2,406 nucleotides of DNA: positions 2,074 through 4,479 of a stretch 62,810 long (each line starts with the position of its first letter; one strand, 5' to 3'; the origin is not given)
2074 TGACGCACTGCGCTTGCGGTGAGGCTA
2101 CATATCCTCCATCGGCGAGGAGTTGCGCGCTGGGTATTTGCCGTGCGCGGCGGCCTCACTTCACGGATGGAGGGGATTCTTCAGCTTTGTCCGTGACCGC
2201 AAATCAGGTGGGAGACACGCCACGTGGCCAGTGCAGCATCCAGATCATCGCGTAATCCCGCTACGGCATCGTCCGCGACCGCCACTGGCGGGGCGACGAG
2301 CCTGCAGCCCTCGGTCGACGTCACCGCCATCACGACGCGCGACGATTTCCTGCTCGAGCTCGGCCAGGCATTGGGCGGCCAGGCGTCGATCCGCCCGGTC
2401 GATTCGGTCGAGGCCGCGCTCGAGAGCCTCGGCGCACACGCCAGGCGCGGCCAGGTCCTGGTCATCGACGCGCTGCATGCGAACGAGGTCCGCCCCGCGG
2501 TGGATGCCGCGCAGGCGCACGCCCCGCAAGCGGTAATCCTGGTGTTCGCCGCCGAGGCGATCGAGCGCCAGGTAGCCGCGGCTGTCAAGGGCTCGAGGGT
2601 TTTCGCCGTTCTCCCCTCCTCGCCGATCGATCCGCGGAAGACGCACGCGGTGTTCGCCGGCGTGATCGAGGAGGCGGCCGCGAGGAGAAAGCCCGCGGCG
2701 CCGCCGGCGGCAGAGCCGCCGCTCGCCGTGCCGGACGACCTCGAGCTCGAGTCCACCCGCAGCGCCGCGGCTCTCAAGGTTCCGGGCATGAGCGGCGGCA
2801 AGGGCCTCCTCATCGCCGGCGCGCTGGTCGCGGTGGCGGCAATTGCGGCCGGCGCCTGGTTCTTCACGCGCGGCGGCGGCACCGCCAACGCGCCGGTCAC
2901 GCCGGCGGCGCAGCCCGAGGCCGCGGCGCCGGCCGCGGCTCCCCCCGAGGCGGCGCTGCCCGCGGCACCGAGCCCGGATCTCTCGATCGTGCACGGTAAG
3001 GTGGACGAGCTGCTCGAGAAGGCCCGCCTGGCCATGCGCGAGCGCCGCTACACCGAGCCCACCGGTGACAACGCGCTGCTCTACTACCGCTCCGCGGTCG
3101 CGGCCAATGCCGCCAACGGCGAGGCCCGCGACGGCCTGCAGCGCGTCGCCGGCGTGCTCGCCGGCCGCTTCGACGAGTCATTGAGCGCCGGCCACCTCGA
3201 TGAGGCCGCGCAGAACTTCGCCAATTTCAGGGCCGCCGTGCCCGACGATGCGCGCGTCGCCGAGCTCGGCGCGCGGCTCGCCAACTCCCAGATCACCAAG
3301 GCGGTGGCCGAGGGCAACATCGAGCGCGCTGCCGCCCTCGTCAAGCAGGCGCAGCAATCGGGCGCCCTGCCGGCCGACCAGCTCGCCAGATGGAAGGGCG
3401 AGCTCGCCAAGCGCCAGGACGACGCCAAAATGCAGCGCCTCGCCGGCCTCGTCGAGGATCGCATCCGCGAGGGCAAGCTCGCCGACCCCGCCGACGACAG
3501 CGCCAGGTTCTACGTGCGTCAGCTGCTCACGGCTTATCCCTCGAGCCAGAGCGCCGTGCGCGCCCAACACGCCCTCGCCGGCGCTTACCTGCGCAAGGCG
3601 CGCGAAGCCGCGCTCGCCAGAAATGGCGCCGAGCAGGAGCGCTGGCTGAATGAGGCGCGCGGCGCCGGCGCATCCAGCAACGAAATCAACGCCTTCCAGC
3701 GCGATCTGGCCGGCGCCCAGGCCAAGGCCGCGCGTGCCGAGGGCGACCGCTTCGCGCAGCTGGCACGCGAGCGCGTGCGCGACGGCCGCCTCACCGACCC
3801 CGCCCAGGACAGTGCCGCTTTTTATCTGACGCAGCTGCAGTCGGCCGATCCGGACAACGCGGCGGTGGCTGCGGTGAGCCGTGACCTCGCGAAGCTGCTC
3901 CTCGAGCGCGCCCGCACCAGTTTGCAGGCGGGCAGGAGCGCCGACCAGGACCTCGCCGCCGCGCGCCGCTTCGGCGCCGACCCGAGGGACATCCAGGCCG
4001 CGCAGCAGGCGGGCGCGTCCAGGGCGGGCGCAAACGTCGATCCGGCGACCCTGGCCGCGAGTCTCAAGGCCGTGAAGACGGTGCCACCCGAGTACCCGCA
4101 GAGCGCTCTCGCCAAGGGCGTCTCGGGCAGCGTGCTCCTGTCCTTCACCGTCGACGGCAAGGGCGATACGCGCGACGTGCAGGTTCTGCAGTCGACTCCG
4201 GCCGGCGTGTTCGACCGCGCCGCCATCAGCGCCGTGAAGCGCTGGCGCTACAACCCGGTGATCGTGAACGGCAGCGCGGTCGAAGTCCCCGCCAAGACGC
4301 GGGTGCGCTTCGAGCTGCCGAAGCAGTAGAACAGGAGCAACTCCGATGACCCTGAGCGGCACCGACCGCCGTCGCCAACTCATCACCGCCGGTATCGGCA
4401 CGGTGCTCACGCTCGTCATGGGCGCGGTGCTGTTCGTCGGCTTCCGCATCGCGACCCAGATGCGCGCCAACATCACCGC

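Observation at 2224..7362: Compact tonB-like / CheA-like kinase / CheY / CheX operon with no chemotaxis, motility or ExbBD partners: candidate phosphorelay-controlled envelope-spanning module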

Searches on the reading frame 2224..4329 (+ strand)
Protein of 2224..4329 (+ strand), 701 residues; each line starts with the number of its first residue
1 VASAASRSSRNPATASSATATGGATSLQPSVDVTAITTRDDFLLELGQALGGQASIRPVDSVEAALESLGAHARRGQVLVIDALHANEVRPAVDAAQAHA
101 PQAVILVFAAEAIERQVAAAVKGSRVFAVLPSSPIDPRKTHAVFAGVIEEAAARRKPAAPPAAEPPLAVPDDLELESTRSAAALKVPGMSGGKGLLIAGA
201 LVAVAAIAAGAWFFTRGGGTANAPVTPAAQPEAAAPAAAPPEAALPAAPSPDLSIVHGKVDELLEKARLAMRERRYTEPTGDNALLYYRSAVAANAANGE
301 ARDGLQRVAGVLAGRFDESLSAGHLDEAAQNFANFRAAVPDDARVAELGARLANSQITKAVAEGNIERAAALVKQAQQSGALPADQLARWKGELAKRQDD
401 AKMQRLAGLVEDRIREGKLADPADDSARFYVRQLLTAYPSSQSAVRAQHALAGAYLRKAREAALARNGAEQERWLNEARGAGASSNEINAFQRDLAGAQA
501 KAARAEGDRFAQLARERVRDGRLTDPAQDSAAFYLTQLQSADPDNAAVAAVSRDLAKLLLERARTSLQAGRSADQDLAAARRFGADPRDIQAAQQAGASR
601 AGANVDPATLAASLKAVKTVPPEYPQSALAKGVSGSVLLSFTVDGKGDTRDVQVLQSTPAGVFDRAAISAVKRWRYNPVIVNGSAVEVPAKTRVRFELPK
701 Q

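Call 3: search_protein_families(library=pfam, proteins=[window:2224-4329:+], max_evalue=0.1)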
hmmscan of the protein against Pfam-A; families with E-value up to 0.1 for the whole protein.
window:2224-4329:+ (701 aa): 1 family
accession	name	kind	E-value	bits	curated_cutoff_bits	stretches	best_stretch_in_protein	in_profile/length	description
PF03544.19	TonB_C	-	3.2e-20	72.8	24.6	1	621-698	2-79/79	Gram-negative bacterial TonB protein C-terminal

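Call 4: search_protein_families(library=ncbifam, proteins=[window:2224-4329:+], max_evalue=0.1)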
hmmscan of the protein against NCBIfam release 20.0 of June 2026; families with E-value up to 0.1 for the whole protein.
window:2224-4329:+ (701 aa): 11 families
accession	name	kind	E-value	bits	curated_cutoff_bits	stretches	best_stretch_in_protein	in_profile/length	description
TIGR01352.1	tonB_Cterm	subfamily_domain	1e-18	67.4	27.1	1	622-698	1-75/76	TonB family protein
NF008084.0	PRK10819.1-5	equivalog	2.2e-11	44.1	315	1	590-677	136-226/249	TonB system transport protein TonB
NF008083.0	PRK10819.1-4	equivalog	8.3e-11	42.3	448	1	576-686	113-224/239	TonB system transport protein TonB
NF008082.0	PRK10819.1-3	equivalog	8.3e-11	42.1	265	1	594-687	138-231/242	TonB system transport protein TonB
NF008081.0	PRK10819.1-2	equivalog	1.6e-10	41.3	377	1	580-679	119-219/240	TonB system transport protein TonB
NF008080.0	PRK10819.1-1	equivalog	2.5e-09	36.9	418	1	598-681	151-234/252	TonB system transport protein TonB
NF038079.1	TonB_sider_MxcH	equivalog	2.9e-09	35.6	925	1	616-700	4-87/792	TonB-dependent siderophore myxochelin receptor MxcH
NF047760.1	LIC10042_TonB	equivalog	0.00016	21.9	100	1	623-677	86-140/156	LIC_10042 family TonB-like protein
TIGR03931.1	T7SS_Rv3446c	hypoth_equivalog_domain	0.0011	19.3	47.6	1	196-262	3-60/194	type VII secretion-associated protein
NF033768.1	myxo_SS_tail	domain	0.0044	17.1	40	1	631-687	29-84/92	AgmX/PglI C-terminal domain-containing protein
TIGR02795.1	tol_pal_ybgF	equivalog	0.084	13.5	90.1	0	425-450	93-118/119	tol-pal system protein YbgF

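Call 10: find_homologous_proteins(query=window:2224-4329:+)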
Query window:2224-4329:+ (701 aa): 1270 proteins with E <= 0.001 among 8000 candidates; the best 120 are listed.
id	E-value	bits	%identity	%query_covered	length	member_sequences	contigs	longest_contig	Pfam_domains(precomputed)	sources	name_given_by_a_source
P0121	0.0e+0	1443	100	100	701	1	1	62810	PF03544.20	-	-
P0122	0.0e+0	1442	100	100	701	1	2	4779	PF03544.20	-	-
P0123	0.0e+0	1441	100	100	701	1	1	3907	PF03544.20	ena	-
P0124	0.0e+0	1391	97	100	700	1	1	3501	PF03544.20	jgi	jgi:TonB family protein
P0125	0.0e+0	1353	94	100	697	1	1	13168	PF03544.20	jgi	jgi:periplasmic protein TonB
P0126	0.0e+0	1256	86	100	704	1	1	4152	PF03544.20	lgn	-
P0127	0.0e+0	1204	84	100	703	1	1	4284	PF03544.20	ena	-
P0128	0.0e+0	1138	79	100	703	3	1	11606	PF03544.20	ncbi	-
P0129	0.0e+0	1137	79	100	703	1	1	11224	PF03544.20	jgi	jgi:TonB family protein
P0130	0.0e+0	1132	80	100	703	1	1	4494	PF03544.20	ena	-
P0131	0.0e+0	1131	79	100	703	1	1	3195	PF03544.20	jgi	jgi:TonB family protein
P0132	0.0e+0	1131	79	100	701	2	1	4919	PF03544.20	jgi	-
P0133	0.0e+0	1125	79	100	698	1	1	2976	PF03544.20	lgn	-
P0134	0.0e+0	1124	79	100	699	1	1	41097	PF03544.20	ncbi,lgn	-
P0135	0.0e+0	1123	79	100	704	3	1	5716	PF03544.20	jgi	jgi:periplasmic protein TonB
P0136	0.0e+0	1122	76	100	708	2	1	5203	PF03544.20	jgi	jgi:TonB family protein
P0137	0.0e+0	1113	79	100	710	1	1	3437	PF03544.20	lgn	-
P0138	0.0e+0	1110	78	100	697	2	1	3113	PF03544.20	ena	-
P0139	0.0e+0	1109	77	100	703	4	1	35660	PF03544.20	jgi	-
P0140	0.0e+0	1106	78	100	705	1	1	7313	PF03544.20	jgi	jgi:periplasmic protein TonB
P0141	0.0e+0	1100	78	100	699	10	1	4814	PF03544.20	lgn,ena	-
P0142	0.0e+0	1095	77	96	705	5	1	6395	PF03544.20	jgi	-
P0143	0.0e+0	1093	78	96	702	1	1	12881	PF03544.20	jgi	jgi:TonB family protein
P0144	0.0e+0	1093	76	100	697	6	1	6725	PF03544.20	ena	-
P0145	0.0e+0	1086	76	100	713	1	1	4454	PF03544.20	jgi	-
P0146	0.0e+0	1082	75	100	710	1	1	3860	PF03544.20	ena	-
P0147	0.0e+0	1081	76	100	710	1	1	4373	PF03544.20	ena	-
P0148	0.0e+0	1080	76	100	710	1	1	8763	PF03544.20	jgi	-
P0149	0.0e+0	1080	76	100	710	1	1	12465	PF03544.20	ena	-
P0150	0.0e+0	1079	76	100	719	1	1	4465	PF03544.20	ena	-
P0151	0.0e+0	1079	75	100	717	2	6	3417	PF03544.20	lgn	-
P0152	0.0e+0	1075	76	100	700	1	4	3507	PF03544.20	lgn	-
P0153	0.0e+0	1074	78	100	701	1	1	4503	PF03544.20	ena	-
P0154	0.0e+0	1071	75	100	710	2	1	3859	PF03544.20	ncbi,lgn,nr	ncbi:MAG TPA: TonB family protein [Steroidobacteraceae bacterium]|nr:TonB family protein [Steroidoba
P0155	0.0e+0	1070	74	100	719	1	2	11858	PF03544.20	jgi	jgi:protein TonB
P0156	0.0e+0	1066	76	100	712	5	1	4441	PF03544.20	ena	-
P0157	0.0e+0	1065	75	100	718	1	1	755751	PF03544.20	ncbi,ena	-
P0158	0.0e+0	1063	76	96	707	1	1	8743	PF03544.20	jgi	jgi:periplasmic protein TonB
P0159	0.0e+0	1061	75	100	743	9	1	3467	PF03544.20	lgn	-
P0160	0.0e+0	1057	73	100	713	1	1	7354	PF03544.20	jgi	jgi:periplasmic protein TonB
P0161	0.0e+0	1055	74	100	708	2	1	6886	PF03544.20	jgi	jgi:periplasmic protein TonB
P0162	0.0e+0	1054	74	97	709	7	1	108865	PF03544.20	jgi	-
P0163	0.0e+0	1054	73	100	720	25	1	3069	PF03544.20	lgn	-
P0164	0.0e+0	1053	73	100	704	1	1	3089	PF03544.20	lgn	-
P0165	0.0e+0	1052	74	100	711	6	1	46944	PF03544.20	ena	-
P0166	0.0e+0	1046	74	99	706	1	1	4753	PF03544.20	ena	-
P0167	0.0e+0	1045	73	100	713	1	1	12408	PF03544.20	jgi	jgi:protein TonB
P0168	0.0e+0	1040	74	100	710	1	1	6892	PF03544.20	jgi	-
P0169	0.0e+0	1032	72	100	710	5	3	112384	PF03544.20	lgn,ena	-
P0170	0.0e+0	1029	74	100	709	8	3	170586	PF03544.20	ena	-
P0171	0.0e+0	1025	74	100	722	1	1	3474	PF03544.20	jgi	jgi:protein TonB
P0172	0.0e+0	1018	72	100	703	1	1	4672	PF03544.20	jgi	jgi:protein TonB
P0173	2.5e-295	999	70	100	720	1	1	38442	PF03544.20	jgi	jgi:TonB family protein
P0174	9.8e-295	997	71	100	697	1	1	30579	PF03544.20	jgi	jgi:periplasmic protein TonB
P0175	2.6e-294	996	69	100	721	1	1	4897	PF03544.20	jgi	jgi:TonB family protein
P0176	3.7e-294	996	69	100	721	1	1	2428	PF03544.20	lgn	-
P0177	6.2e-293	991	70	100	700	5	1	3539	PF03544.20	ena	-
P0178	2.6e-292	989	71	100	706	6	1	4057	PF03544.20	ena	-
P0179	5.2e-292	988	68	100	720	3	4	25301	PF03544.20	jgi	jgi:TonB family protein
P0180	5.2e-291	985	71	100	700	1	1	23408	PF03544.20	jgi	jgi:periplasmic protein TonB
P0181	5.4e-289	978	67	100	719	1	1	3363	PF03544.20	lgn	-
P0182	1.3e-288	977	68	100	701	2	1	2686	PF03544.20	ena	-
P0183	2.7e-287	973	70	100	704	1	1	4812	PF03544.20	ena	-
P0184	5.1e-286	969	69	100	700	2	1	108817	PF03544.20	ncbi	ncbi:MAG: TonB family protein [Steroidobacteraceae bacterium]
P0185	7.0e-286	968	69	100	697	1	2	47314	PF03544.20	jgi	jgi:protein TonB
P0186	2.2e-285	967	67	100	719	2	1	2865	PF03544.20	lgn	-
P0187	2.2e-284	963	69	100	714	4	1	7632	PF03544.20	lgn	-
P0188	2.3e-284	963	70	100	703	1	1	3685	PF03544.20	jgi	jgi:protein TonB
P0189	1.5e-283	961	68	100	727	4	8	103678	PF03544.20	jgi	jgi:protein TonB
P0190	5.6e-283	959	68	100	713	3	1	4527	PF03544.20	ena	-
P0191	1.0e-281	954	68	100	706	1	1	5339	PF03544.20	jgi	jgi:protein TonB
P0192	4.8e-281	952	68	100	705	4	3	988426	PF03544.20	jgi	jgi:protein TonB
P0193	2.4e-280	950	68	100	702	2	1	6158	PF03544.20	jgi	jgi:periplasmic protein TonB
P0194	2.0e-279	947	69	100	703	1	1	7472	PF03544.20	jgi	jgi:periplasmic protein TonB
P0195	2.8e-279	946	68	96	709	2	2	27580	PF03544.20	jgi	-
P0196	1.7e-278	944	67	100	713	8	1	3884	PF03544.20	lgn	-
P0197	3.4e-277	939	67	100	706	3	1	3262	PF03544.20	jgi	jgi:protein TonB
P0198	4.5e-277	939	67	100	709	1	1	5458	PF03544.20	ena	-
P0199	6.1e-276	935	67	100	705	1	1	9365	PF03544.20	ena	-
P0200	4.0e-274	929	67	100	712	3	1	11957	PF03544.20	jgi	-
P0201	5.5e-273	926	67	96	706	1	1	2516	PF03544.20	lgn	-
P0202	1.1e-272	925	66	100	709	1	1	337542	PF03544.20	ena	-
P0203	1.5e-272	924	65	100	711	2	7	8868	PF03544.20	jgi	jgi:protein TonB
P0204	1.6e-272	924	65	100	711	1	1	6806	PF03544.20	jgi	jgi:protein TonB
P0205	3.6e-272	923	66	100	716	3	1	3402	PF03544.20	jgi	-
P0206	4.1e-272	923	66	100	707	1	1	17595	PF03544.20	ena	-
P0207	5.4e-272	922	66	100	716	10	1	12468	PF03544.20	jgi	-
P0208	7.8e-272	922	67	96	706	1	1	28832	PF03544.20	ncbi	-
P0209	1.9e-271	921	68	97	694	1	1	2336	PF03544.20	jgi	jgi:protein TonB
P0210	3.5e-271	920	64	100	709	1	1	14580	PF03544.20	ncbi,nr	ncbi:MAG TPA: energy transducer TonB [Steroidobacteraceae bacterium]|nr:energy transducer TonB [Ster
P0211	3.8e-271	920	67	100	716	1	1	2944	PF03544.20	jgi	jgi:TonB family protein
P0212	2.6e-257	874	63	99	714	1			PF03544.20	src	-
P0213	1.2e-244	832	63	96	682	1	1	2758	PF03544.20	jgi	jgi:TonB family protein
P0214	2.2e-244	831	63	100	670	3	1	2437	PF03544.20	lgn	-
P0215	9.0e-239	813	59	100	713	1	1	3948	PF03544.20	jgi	jgi:periplasmic protein TonB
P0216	5.9e-234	797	59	100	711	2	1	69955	PF03544.20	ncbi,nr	ncbi:MAG TPA: energy transducer TonB [Steroidobacteraceae bacterium]|nr:energy transducer TonB [Ster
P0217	1.8e-232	792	74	73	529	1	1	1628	PF03544.20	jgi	jgi:TonB family protein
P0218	3.2e-232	791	58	100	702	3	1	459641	PF03544.20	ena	-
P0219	1.3e-228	779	59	100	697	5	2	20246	PF03544.20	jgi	jgi:protein TonB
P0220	3.0e-227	775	58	100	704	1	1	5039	PF03544.20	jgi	jgi:TonB family protein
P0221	3.0e-227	775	58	100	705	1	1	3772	PF03544.20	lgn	-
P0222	4.1e-227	774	57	98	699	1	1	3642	PF03544.20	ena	-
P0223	7.5e-227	773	57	100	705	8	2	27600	PF03544.20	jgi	jgi:TonB family protein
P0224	1.4e-226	772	69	80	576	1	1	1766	PF03544.20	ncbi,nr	ncbi:MAG TPA: energy transducer TonB, partial [Steroidobacteraceae bacterium]|nr:energy transducer T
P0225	1.4e-226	772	59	100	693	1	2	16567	PF03544.20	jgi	jgi:TonB family protein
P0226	1.4e-226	772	57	100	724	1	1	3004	PF03544.20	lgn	-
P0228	1.8e-226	772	59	96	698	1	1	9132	PF03544.20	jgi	jgi:TonB family protein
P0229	2.2e-226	772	58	100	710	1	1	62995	PF03544.20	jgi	jgi:TonB family protein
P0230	9.4e-226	770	62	64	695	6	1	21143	PF03544.20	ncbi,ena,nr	ncbi:MAG TPA: energy transducer TonB [Steroidobacteraceae bacterium]|nr:energy transducer TonB [Ster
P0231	9.7e-226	770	58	98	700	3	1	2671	PF03544.20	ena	-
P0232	1.8e-225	769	57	100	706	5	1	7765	PF03544.20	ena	-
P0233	2.6e-225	768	59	96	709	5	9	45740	PF03544.20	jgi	jgi:TonB family protein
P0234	3.4e-225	768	57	97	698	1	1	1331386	PF03544.20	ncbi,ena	-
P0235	3.7e-225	768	58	100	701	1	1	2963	PF03544.20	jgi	-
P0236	4.9e-225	767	58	98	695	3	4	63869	PF03544.20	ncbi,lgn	-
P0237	8.5e-225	766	58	96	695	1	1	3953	PF03544.20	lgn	-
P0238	1.4e-224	766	57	100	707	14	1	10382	PF03544.20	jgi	-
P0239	1.6e-224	765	57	100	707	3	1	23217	PF03544.20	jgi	jgi:TonB family protein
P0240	2.0e-224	765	57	100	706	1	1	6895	PF03544.20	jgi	jgi:TonB family protein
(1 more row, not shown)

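Call 29: predict_structure(alignment_id=A1)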
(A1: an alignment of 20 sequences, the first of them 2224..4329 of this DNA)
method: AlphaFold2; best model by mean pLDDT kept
length: 701 residues; sequences in the alignment: 20
mean_pLDDT: 77.6   pTM: 0.42
mean pLDDT of the five models: 77.6, 75.4, 75.1, 74.8, 72.6
residues with pLDDT >= 90: 314; 70-90: 227; 50-70: 29; < 50: 131
segments of 3 or more residues with pLDDT < 50: 1-27, 157-255, 600-604
pLDDT, mean of each block of 10 residues (from residue 1): 34 30 42 88 84 82 86 78 84 88 89 84 85 77 82 57 32 27 27 30 41 34 29 32 37 55 91 84 88 89 92 95 94 92 92 95 93 93 93 93 94 93 88 94 94 96 93 95 94 92 92 95 85 94 91 94 87 90 92 73 58 82 83 87 87 89 89 87 69 83 57
secondary structure, 60 per line:
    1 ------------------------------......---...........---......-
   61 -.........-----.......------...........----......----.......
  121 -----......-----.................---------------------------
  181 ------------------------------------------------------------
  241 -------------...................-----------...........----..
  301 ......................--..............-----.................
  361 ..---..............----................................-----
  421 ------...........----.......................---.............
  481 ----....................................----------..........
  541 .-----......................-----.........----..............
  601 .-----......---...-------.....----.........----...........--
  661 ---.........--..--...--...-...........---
elements in order (helices of 4 or more, strands of 3 or more residues): E31-36 H40-50 E54-59 H62-70 E76-82 H89-99 E104-109 H114-120 E126-131 H137-153 H254-272 H284-294 H299-322 H325-338 H344-362 H366-379 H384-415 H427-437 H442-464 H468-480 H485-520 H531-541 H547-568 H574-582 H587-601 H607-612 E616-618 H626-630 E635-643 E648-658 H664-672 E679-681 E684-686 E688-698

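Call 34: fold_search(model_id=the predicted structure, library=pdb)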
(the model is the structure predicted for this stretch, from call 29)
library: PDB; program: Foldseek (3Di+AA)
matches with E <= 10: 1482; with E <= 0.001: 10
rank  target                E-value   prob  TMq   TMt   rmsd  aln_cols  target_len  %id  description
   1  6i97_D                2.2e-05  1.00  0.12  0.87   1.4        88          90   33  Structure of the ferrioxamine B transporter FoxA from Pseudomonas aeruginosa in complex with ferrioxamine B and a C-te (released 2019-08-28)
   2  1u07_A                6.8e-05  1.00  0.11  0.84   1.5        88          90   27  Crystal Structure of the 92-residue C-term. part of TonB with significant structural changes compared to shorter fragm (released 2004-11-30)
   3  6fip_MODEL_1_A        1.0e-04  1.00  0.12  0.75   2.2        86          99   34  Solution NMR structure of Pseudomonas aeruginosa TonB CTD (released 2018-08-29)
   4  1u07_B                2.7e-04  1.00  0.11  0.84   1.5        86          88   28  Crystal Structure of the 92-residue C-term. part of TonB with significant structural changes compared to shorter fragm (released 2004-11-30)
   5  2gsk_B                3.9e-04  1.00  0.10  0.80   4.3        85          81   32  Structure of the BtuB:TonB Complex (released 2006-06-13)
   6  2k9k_MODEL_1_A        6.4e-04  1.00  0.10  0.60   4.2        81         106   43  Molecular characterization of the tonb2 protein from vibrio anguillarum (released 2008-11-18)
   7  7zc8_A                7.6e-04  1.00  0.10  0.79   1.7        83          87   31  Crystal structure of the C-terminal domain of FusB, a TonB homologue (released 2022-08-17)
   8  1xx3_MODEL_1_A        7.6e-04  1.00  0.11  0.78   2.1        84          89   31  Solution Structure of Escherichia coli TonB-CTD (released 2005-02-15)
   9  3kcn_A                7.6e-04  1.00  0.16  0.73   2.9       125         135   17  The crystal structure of adenylate cyclase from Rhodopirellula baltica (released 2009-11-17)
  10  8rd6_MODEL_1_A        9.6e-04  1.00  0.11  0.77   1.9        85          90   27  the C-terminal domain of TonB protein from Salmonella enterica. (released 2024-01-17)
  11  3kcn_B                1.1e-03  1.00  0.16  0.71   3.1       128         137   16  The crystal structure of adenylate cyclase from Rhodopirellula baltica (released 2009-11-17)
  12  9hvq_Q                1.1e-03  0.99  0.10  0.08  28.8       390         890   12  Structure of the transcribing Pol II-DSIF-PAF-SPT6-RECQL5 complex (released 2025-07-16)
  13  8dtg_B                1.2e-03  1.00  0.14  0.13  20.1       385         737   14  Cryo-EM structure of Arabidopsis SPY alternative conformation 1 (released 2023-03-08)
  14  7zc8_B                1.3e-03  1.00  0.09  0.72   3.2        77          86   32  Crystal structure of the C-terminal domain of FusB, a TonB homologue (released 2022-08-17)
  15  9hi3                  1.7e-03  1.00  0.10  0.36   1.6        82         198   33  C-terminal domain of pectobacterial FusB in complex with spinach ferredoxin 1 (released 2025-04-23)
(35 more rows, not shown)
